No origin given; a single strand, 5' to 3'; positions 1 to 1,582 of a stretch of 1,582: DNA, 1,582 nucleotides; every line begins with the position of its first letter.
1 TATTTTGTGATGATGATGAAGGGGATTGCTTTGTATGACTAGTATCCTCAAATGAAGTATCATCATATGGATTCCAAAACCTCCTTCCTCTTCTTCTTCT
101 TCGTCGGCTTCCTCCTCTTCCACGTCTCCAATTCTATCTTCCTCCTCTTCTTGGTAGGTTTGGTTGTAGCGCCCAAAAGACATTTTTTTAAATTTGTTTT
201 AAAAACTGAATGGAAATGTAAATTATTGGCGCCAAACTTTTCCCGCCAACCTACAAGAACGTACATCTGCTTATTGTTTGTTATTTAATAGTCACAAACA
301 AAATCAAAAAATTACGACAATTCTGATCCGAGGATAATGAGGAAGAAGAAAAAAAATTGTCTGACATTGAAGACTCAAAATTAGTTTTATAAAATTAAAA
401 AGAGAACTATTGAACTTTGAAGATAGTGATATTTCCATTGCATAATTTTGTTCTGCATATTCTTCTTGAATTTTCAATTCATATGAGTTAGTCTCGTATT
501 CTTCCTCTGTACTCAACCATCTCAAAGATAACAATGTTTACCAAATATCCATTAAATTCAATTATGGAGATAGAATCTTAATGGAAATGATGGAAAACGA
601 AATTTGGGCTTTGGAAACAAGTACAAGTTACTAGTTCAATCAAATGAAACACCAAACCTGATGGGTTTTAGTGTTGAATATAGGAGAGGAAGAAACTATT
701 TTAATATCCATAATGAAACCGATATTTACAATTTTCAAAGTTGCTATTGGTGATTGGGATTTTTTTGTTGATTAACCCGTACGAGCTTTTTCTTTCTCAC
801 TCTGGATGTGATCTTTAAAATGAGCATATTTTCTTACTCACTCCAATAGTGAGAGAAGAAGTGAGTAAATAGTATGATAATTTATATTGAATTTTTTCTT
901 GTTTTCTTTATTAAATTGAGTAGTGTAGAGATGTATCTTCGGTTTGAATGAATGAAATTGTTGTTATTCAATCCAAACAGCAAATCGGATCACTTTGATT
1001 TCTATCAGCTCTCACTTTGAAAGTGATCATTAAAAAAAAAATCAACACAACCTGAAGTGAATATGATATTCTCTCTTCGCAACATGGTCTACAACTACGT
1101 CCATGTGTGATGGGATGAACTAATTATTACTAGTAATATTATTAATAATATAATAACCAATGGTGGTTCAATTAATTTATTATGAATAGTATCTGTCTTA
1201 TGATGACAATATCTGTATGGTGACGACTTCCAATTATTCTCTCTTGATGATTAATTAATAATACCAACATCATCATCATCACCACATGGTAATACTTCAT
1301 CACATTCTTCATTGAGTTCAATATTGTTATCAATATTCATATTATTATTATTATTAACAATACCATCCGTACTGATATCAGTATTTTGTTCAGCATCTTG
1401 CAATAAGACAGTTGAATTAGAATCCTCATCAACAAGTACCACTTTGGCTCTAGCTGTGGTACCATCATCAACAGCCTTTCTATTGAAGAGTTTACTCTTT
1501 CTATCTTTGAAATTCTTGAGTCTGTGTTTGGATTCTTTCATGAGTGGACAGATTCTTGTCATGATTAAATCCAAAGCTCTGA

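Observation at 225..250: Tandem E2F sites plus CCAAT immediately upstream of an acidic-protein gene: a G1/S cell-cycle promoter signature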

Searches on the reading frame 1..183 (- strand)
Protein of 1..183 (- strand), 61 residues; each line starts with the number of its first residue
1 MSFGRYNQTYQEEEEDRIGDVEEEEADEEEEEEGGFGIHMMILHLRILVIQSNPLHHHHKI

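Call 11: find_homologous_proteins(query=window:1-183:-, max_evalue=0.01)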
Query seq(61 aa): 99 candidates shared short words with the query, none scored E <= 0.01.

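Call 13: search_protein_families(library=pfam, max_evalue=10, proteins=[window:1-183:-])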
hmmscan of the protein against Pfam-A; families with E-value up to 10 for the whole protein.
seq(61 aa): 0 families
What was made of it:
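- Tried and rejected: Pfam on six window peptides found nothing significant (call 13).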

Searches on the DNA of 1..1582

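Call 8: search_rna_families(source=window, threshold=evalue, max_evalue=1)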
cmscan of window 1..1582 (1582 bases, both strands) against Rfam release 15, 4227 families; matches with E-value up to 1: 3.
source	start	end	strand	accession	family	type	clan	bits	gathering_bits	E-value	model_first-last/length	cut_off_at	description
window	1197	1275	+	RF01604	plasmodium_snoR28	Gene; snRNA; snoRNA; CD-box;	-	25.2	63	0.34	1-78/78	no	small nucleolar RNA snoR28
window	1003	1057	+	RF02281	TtnuCD4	Gene; snRNA; snoRNA; CD-box;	-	22.6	60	0.28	1-60/60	no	Tetrahymena snoRNA TtnuCD4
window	1253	1306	-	RF00355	snoR28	Gene; snRNA; snoRNA; CD-box;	-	20.9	45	0.88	1-78/78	no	Small nucleolar RNA snoR28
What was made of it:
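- Tried and rejected: Rfam gave only sub-threshold snoRNA-like hits with E of 0.3-0.9 (call 8).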

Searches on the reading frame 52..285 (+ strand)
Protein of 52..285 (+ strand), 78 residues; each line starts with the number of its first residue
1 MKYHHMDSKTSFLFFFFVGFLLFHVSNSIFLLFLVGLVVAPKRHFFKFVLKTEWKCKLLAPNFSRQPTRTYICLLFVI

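Call 36: list_cluster_members(proteins=[window:52-285:+, window:66-266:-, window:307-534:-, window:307-438:-, window:604-750:+, window:661-750:+, window:643-738:-, window:671-772:+, window:67-285:+, window:885-983:-])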
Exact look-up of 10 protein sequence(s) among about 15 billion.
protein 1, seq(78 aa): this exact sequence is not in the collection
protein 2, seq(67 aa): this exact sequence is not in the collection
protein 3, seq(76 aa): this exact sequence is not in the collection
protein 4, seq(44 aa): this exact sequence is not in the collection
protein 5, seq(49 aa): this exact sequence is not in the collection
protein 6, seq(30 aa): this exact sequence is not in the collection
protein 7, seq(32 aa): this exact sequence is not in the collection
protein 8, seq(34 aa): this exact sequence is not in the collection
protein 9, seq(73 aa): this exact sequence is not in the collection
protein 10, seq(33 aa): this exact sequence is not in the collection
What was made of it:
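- Tried and rejected: Ten small ORFs from the left half of the window were looked up exactly, and none is in the collection (call 36).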

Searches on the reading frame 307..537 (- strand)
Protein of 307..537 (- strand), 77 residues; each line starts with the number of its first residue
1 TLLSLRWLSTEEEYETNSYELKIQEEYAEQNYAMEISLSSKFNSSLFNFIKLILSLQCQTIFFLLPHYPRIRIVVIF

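Call 13: search_protein_families(library=pfam, max_evalue=10, proteins=[window:307-537:-])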
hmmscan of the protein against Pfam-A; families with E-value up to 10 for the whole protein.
seq(77 aa): 1 family
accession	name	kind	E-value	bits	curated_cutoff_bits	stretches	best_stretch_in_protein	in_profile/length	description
PF23207.1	PH_SPO71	-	0.071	13.6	27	1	19-60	63-104/143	Prospore membrane adapter protein SPO71 PH domain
